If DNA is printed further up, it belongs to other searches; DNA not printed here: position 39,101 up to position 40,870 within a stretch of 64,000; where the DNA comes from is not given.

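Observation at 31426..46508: Three paralogous cobalamin-binding radical SAM enzymes embedded in a cell-envelope modification locus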

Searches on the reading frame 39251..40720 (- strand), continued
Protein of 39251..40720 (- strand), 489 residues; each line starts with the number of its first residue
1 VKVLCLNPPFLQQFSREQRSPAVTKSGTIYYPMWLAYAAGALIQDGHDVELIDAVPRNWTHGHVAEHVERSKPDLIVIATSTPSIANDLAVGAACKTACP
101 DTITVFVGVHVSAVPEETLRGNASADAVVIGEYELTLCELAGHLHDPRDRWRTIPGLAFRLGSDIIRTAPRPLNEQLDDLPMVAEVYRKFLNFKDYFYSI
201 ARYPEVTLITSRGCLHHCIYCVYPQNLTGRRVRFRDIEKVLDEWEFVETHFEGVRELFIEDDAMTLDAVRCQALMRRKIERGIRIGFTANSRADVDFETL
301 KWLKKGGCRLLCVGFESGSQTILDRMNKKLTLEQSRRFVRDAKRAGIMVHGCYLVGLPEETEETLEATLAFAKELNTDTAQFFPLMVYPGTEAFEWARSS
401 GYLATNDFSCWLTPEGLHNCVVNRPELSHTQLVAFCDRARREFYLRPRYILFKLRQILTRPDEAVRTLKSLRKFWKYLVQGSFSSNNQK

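Call 41: search_protein_families(library=pfam, proteins=[L027:2533-3552:+, L089:3496-4653:+, L033:4868-6004:+, L042:4759-6000:+, L067:9622-11289:-, L023:1743-2702:+, L033:11978-12922:+, L061:7078-9192:+, L046:5344-5655:+, L049:207-539:+], max_evalue=0.0001)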
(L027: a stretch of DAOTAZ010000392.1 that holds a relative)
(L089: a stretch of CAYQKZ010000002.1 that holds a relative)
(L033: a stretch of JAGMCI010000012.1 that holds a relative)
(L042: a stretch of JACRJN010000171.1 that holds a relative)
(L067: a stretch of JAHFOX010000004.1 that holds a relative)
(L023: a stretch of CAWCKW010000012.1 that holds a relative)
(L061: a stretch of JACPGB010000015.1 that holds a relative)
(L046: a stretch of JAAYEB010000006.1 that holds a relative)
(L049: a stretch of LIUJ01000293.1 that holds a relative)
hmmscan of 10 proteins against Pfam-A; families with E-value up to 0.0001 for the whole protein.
L027:2533-3552:+ (340 aa): 3 families
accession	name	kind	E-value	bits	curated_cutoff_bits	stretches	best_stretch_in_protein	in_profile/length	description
PF00535.33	Glycos_transf_2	-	1.2e-17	64.8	23.3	1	50-208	2-162/168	Glycosyl transferase family 2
PF13641.12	Glyco_tranf_2_3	-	2.4e-13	51.1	27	1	46-261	1-226/230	Glycosyltransferase like family 2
PF13632.12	Glyco_trans_2_3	-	5.9e-09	36.5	27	1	129-314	1-194/198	Glycosyl transferase family group 2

L089:3496-4653:+ (385 aa): 1 family
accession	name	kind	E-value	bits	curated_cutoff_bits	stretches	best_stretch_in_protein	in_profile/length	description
PF01075.23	Glyco_transf_9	-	1.4e-33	116.7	22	1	113-355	3-243/247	Glycosyltransferase family 9 (heptosyltransferase)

L033:4868-6004:+ (378 aa): 6 families
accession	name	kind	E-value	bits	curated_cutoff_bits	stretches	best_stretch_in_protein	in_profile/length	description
PF00534.26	Glycos_transf_1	-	5.1e-44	150.3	26.4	1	198-351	15-169/172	Glycosyl transferases group 1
PF13692.12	Glyco_trans_1_4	-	5.6e-32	111.4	27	1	201-340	4-142/142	Glycosyl transferases group 1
PF20706.3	GT4-conflict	-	1.4e-12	47.8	26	1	199-365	198-383/385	Family 4 Glycosyltransferase in conflict systems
PF13524.12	Glyco_trans_1_2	-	2.4e-09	37.7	25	1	232-361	16-136/144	Glycosyl transferase-like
PF00982.27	Glyco_transf_20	-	1.4e-06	27.8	32.5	1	265-356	360-456/473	Glycosyltransferase family 20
PF13439.12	Glyco_transf_4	-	1.2e-05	25.8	28.5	1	16-175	3-167/170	Glycosyltransferase Family 4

L042:4759-6000:+ (413 aa): 3 families
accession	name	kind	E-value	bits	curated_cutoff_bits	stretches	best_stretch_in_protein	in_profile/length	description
PF04015.17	DUF362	-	1.8e-46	159.1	24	1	39-235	1-200/200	Domain of unknown function (DUF362)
PF12838.12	Fer4_7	-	1.9e-06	28.7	27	0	374-394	2-22/52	4Fe-4S dicluster domain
PF13484.11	Fer4_16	-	3.4e-05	25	30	0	374-402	2-29/66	4Fe-4S double cluster binding domain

L067:9622-11289:- (555 aa): 1 family
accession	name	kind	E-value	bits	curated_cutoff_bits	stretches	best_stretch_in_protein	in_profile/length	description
PF01663.27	Phosphodiest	-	7.2e-49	167.7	23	1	11-436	1-330/342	Type I phosphodiesterase / nucleotide pyrophosphatase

L023:1743-2702:+ (319 aa): 1 family
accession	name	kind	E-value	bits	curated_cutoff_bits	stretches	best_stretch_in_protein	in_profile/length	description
PF03279.18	Lip_A_acyltrans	-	1.3e-20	74.3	22.3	1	20-304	22-293/295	Bacterial lipid A biosynthesis acyltransferase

L033:11978-12922:+ (314 aa): 6 families
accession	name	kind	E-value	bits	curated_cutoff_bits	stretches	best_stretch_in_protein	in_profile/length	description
PF01370.27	Epimerase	-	1.1e-58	199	20.9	1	4-239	2-240/240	NAD dependent epimerase/dehydratase family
PF16363.11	GDP_Man_Dehyd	-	1.9e-57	195.7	27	1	4-302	1-332/332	GDP-mannose 4,6 dehydratase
PF01073.25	3Beta_HSD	-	2.8e-17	63.1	22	1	4-229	1-230/280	3-beta hydroxysteroid dehydrogenase/isomerase family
PF04321.23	RmlD_sub_bind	-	1.6e-16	60.7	27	1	1-181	1-157/287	RmlD substrate binding domain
PF07993.18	NAD_binding_4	-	1.7e-15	57.3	20.1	1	49-182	74-211/258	Male sterility protein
PF02719.21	Polysacc_synt_2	-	1.1e-13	51.4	20.2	1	4-199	2-189/293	Polysaccharide biosynthesis protein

L061:7078-9192:+ (704 aa): 3 families
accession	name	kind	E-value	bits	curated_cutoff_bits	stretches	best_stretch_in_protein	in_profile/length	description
PF00384.28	Molybdopterin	-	1.2e-41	143.3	24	1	62-485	1-353/353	Molybdopterin oxidoreductase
PF01568.27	Molydop_binding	-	1e-23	83.9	26.8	1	578-685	2-99/110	Molydopterin dinucleotide binding domain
PF04879.21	Molybdop_Fe4S4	-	2.5e-17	63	22.7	1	8-59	4-55/55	Molybdopterin oxidoreductase Fe4S4 domain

L046:5344-5655:+ (103 aa): 0 families

L049:207-539:+ (110 aa): 3 families
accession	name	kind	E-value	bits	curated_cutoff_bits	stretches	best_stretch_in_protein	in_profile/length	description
PF00085.26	Thioredoxin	-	4e-29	101.1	23.5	1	7-106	3-102/103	Thioredoxin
PF13098.12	Thioredoxin_2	-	1.5e-06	28.9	27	1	21-97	4-96/104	Thioredoxin-like domain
PF13905.12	Thioredoxin_8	-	6.3e-06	26.9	27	0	23-61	2-42/94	Thioredoxin-like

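Call 53: search_protein_families(library=ncbifam, proteins=[L027:2533-3552:+, L042:4759-6000:+, L089:3496-4653:+, L023:1743-2702:+, L067:9622-11289:-, L061:7078-9192:+], max_evalue=0.000001)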
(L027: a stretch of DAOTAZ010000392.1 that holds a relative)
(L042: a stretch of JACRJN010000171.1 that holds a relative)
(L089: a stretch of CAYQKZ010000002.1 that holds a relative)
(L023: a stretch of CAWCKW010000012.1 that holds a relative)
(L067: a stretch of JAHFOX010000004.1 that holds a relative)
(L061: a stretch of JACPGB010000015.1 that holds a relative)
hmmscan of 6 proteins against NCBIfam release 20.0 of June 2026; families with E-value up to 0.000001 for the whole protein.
L027:2533-3552:+ (340 aa): 10 families
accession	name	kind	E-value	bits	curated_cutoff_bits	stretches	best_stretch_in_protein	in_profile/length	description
TIGR03937.1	PgaC_IcaA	equivalog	1e-13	51.1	422.3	1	9-294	6-299/407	poly-beta-1,6-N-acetyl-D-glucosamine synthase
TIGR03965.1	mycofact_glyco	equivalog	3e-10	39.6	280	1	38-171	66-199/467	mycofactocin biosynthesis glycosyltransferase MftF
TIGR03111.1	glyc2_xrt_Gpos1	hypoth_equivalog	1.8e-09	36.9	363.95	1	6-166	6-172/439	TIGR03111 family XrtG-associated glycosyltransferase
TIGR03030.1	CelA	equivalog_domain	3.6e-09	35.2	699.1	1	8-90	89-176/714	UDP-forming cellulose synthase catalytic subunit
NF008558.0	PRK11498.1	equivalog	3.5e-08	31.8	992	1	32-151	259-377/872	UDP-forming cellulose synthase catalytic subunit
TIGR03469.1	HpnB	hypoth_equivalog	9.3e-08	31.5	379.25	1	42-151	40-160/386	hopene-associated glycosyltransferase HpnB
NF038299.1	EPS_HpsN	equivalog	9.8e-08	31.3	425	1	46-163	1-119/317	hormogonium polysaccharide biosynthesis glycosyltransferase HpsN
NF053846.1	glyco_with_XrtP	equivalog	1.2e-07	30.8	520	0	14-171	10-180/440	XrtP-associated glycosyltransferase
TIGR04242.1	nodulat_NodC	equivalog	1.3e-07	30.9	550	1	21-164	19-169/395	chitooligosaccharide synthase NodC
NF041865.1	EpsU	equivalog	4.1e-07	29.4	700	0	23-154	17-150/394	exopolysaccharide biosynthesis GT2 family glycosyltransferase EpsU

L042:4759-6000:+ (413 aa): 1 family
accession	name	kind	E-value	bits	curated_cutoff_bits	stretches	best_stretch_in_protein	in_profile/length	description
NF052623.1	Npun_F2552_fam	equivalog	2e-24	86.6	500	1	9-258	9-260/314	Npun_F2552 family protein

L089:3496-4653:+ (385 aa): 6 families
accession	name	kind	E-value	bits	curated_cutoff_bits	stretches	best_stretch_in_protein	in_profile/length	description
TIGR02201.1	heptsyl_trn_III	equivalog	1.5e-40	139.3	170.2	1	44-333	2-299/344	putative lipopolysaccharide heptosyltransferase III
NF007742.0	PRK10422.1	equivalog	3.5e-39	134.6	467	1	39-331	3-299/352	lipopolysaccharide core heptosyltransferase RfaQ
TIGR02195.1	heptsyl_trn_II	equivalog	4.7e-34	118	134.6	1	44-377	2-337/339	lipopolysaccharide heptosyltransferase II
TIGR02193.1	heptsyl_trn_I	equivalog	4.8e-26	91.7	185.3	1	44-334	2-295/320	lipopolysaccharide heptosyltransferase I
NF008162.0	PRK10916.1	equivalog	4.8e-19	68.7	569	1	218-372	181-337/348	ADP-heptose--LPS heptosyltransferase RfaF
NF008204.0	PRK10964.1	equivalog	2.1e-08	33.7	437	1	43-324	2-283/322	lipopolysaccharide heptosyltransferase RfaC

L023:1743-2702:+ (319 aa): 4 families
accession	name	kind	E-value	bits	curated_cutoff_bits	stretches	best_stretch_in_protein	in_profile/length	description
NF005919.0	PRK07920.1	equivalog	2.2e-16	59.8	209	2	222-307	212-295/311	phosphatidylinositol mannoside acyltransferase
NF006270.0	PRK08419.1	equivalog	8.5e-10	38.4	248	1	12-293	5-276/298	lipid A biosynthesis lauroyl acyltransferase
TIGR02207.1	lipid_A_htrB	subfamily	9.1e-09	35.1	297.8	1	20-288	21-277/303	LpxL/LpxP family Kdo(2)-lipid IV(A) lauroyl/palmitoleoyl acyltransferase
NF004191.0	PRK05646.1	equivalog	5.7e-07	29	491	0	17-137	21-138/310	lipid A biosynthesis lauroyl acyltransferase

L067:9622-11289:- (555 aa): 1 family
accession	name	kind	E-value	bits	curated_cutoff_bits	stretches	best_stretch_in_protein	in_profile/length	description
TIGR02335.1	hydr_PhnA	equivalog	5.8e-08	32.2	407.55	1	9-142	13-142/408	phosphonoacetate hydrolase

L061:7078-9192:+ (704 aa): 27 families (the best 25 are shown)
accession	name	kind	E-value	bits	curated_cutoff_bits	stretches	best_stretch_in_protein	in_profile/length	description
TIGR01591.1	Fdh-alpha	equivalog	9e-104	347.9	666.25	1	11-658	2-645/672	formate dehydrogenase subunit alpha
NF012032.0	PRK15488.1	equivalog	2.3e-86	290.4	694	2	6-489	42-530/759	thiosulfate reductase PhsA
TIGR02166.1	dmsA_ynfE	subfamily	9.6e-76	255.4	777.7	2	7-487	44-558/794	DMSO/selenate family reductase complex A subunit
TIGR03479.1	DMSO_red_II_alp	subfamily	4.1e-63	213.8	984.75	4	11-248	62-305/913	molybdopterin-dependent oxidoreductase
NF047855.1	AssmNtatRedNasC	equivalog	3.2e-58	197.6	1100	3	8-323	21-336/708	assimilatory nitrate reductase catalytic subunit NasC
TIGR00509.1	bisC_fam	subfamily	1.1e-56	192.6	1017.55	2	22-487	8-511/772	molybdopterin guanine dinucleotide-containing S/N-oxide reductase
NF041884.1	selenate_YnfF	exception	3.4e-53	180.7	1650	1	8-329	46-397/798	selenate/tellurate reductase subunit YnfF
NF041885.1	selenate_YnfE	exception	3.7e-52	177.2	1675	1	8-486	49-564/805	selenate/tellurate reductase subunit YnfE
NF011566.1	PRK14990.1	exception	1.6e-47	162.1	1600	2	6-255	57-324/814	dimethylsulfoxide reductase subunit A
TIGR01553.1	formate-DH-alph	equivalog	5.8e-46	156.8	814.2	2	9-110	46-152/1009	formate dehydrogenase-N subunit alpha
NF041513.1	formate_DH_Act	exception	5.6e-43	146.9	1400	2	6-105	41-138/1067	formate dehydrogenase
TIGR01706.1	NAPA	equivalog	7.1e-42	143.7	930.55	2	9-109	44-147/830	periplasmic nitrate reductase subunit alpha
NF010055.0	PRK13532.1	equivalog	3.4e-41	141.4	904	2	8-108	43-146/830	nitrate reductase catalytic subunit NapA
NF041323.1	Nitr_red_NasA_Halo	equivalog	2.7e-39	135.3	1000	2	15-326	3-308/673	assimilatory nitrate reductase NasA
NF041783.2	mnquin_red_QrcB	equivalog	8.5e-39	133.3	440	2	202-516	244-533/695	menaquinone reductase molybdopterin-binding-like subunit QrcB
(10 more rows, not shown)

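Call 55: search_protein_families(library=pfam, proteins=[L012:2-1213:+, L055:4376-4888:+, L082:11916-12719:+, L035:11193-12188:+, L087:2637-2993:+, L045:2177-3067:+, L042:1029-2504:+, L036:1439-2605:+, L022:4124-4747:+, L011:7605-11171:-], max_evalue=0.0001)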
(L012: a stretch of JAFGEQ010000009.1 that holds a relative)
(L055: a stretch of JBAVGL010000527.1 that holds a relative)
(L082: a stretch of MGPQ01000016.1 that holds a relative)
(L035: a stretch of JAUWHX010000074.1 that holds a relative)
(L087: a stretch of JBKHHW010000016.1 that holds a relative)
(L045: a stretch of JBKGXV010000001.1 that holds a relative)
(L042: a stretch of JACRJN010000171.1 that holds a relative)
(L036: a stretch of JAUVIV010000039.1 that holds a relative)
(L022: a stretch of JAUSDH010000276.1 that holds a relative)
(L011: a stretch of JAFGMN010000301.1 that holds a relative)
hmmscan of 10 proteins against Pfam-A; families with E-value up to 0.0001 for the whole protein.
L012:2-1213:+ (403 aa): 1 family
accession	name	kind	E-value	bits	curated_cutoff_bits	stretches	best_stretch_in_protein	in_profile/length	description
PF00005.33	ABC_tran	-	2e-05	25.6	25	1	2-106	28-135/137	ABC transporter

L055:4376-4888:+ (170 aa): 1 family
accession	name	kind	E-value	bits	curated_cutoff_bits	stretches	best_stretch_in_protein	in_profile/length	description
PF01613.24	Flavin_Reduct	-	2e-11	44.6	27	1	22-163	10-133/153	Flavin reductase like domain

L082:11916-12719:+ (267 aa): 1 family
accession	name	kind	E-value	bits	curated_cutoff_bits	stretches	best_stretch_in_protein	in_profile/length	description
PF01507.26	PAPS_reduct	-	6.7e-43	147.2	22.5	1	24-222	1-175/175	Phosphoadenosine phosphosulfate reductase domain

L035:11193-12188:+ (331 aa): 4 families
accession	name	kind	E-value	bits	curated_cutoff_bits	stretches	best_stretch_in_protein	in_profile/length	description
PF01408.29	GFO_IDH_MocA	-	7.3e-23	82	24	1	2-117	1-120/120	Oxidoreductase family, NAD-binding Rossmann fold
PF22725.1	GFO_IDH_MocA_C3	-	2e-14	54.1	27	1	127-234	3-123/124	GFO/IDH/MocA C-terminal domain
PF02894.22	GFO_IDH_MocA_C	-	1.5e-12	48.3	22.9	1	159-330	42-218/218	Oxidoreductase family, C-terminal alpha/beta domain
PF03807.23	F420_oxidored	-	4.1e-09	37.3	21.6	1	3-86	1-88/94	NADP oxidoreductase coenzyme F420-dependent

L087:2637-2993:+ (118 aa): 0 families

L045:2177-3067:+ (296 aa): 1 family
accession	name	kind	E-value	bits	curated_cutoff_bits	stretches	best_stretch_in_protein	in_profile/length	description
PF01551.29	Peptidase_M23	-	3.6e-30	104.5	28.7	1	180-275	1-96/96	Peptidase family M23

L042:1029-2504:+ (491 aa): 1 family
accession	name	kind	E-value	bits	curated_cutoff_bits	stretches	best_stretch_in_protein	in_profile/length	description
PF04932.20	Wzy_C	-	3.2e-11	43.6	31.7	1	271-421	3-149/149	O-Antigen ligase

L036:1439-2605:+ (388 aa): 3 families
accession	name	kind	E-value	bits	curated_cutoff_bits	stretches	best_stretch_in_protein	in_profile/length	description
PF13692.12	Glyco_trans_1_4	-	4.6e-12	46.8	27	1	220-353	1-141/142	Glycosyl transferases group 1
PF00534.26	Glycos_transf_1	-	9e-10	38.8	26.4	1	216-364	11-166/172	Glycosyl transferases group 1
PF13524.12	Glyco_trans_1_2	-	1e-05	26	25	1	238-379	5-143/144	Glycosyl transferase-like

L022:4124-4747:+ (207 aa): 7 families
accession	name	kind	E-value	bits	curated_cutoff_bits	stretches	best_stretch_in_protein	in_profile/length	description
PF08241.18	Methyltransf_11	-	3.1e-24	85.9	21.2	1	38-133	1-95/95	Methyltransferase domain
PF13649.12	Methyltransf_25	-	9.6e-20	71.5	27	1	37-129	1-97/97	Methyltransferase domain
PF13489.12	Methyltransf_23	-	5.2e-16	59.2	27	1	31-148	20-133/164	Methyltransferase domain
PF01209.24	Ubie_methyltran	-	4.3e-14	52.9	20.1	1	53-135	70-153/233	ubiE/COQ5 methyltransferase family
PF08242.18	Methyltransf_12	-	3.8e-13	50.4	30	1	38-131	1-98/98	Methyltransferase domain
PF13847.12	Methyltransf_31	-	1.4e-09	38.2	27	1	38-148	8-126/145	Methyltransferase domain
PF05401.17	NodS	-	5.2e-05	23.6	24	1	33-150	43-158/201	Nodulation protein S (NodS)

L011:7605-11171:- (1188 aa): 2 families
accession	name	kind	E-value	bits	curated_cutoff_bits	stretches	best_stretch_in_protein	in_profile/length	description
PF01979.26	Amidohydro_1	-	5.6e-16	59.2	25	1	808-959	188-343/345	Amidohydrolase family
PF07969.17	Amidohydro_3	-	5e-10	39.9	29.7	1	796-962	292-472/472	Amidohydrolase family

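Call 74: predict_structure(alignment_id=A2)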
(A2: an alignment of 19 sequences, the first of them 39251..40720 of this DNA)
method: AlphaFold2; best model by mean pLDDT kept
length: 489 residues; sequences in the alignment: 19
mean_pLDDT: 90.2   pTM: 0.90
mean pLDDT of the five models: 90.2, 88.8, 86.4, 86.2, 82.4
residues with pLDDT >= 90: 323; 70-90: 143; 50-70: 19; < 50: 4
segments of 3 or more residues with pLDDT < 50: 486-489
pLDDT, mean of each block of 10 residues (from residue 1): 94 61 69 95 98 93 97 96 85 96 94 92 93 96 94 97 95 92 96 91 93 85 85 95 98 96 90 98 97 94 98 95 88 97 97 90 96 94 88 90 85 74 88 91 90 87 83 80 53
secondary structure, 60 per line:
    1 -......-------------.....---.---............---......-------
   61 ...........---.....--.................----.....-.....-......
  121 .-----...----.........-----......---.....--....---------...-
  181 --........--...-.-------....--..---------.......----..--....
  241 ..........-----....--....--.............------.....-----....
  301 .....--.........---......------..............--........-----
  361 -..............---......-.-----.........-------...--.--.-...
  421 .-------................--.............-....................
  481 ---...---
elements in order: E2-7 H21-25 H33-44 E48-53 H61-71 E75-79 H82-98 E103-107 H109-113 H115-121 E127-129 H134-142 H148-153 E157-161 E164-167 H183-190 E205-208 H222-228 H237-250 E256-259 H262-265 H268-280 E287-291 H297-305 E308-316 H320-325 H332-345 E348-355 H362-375 E379-384 H392-400 H429-444 H447-459 H461-480
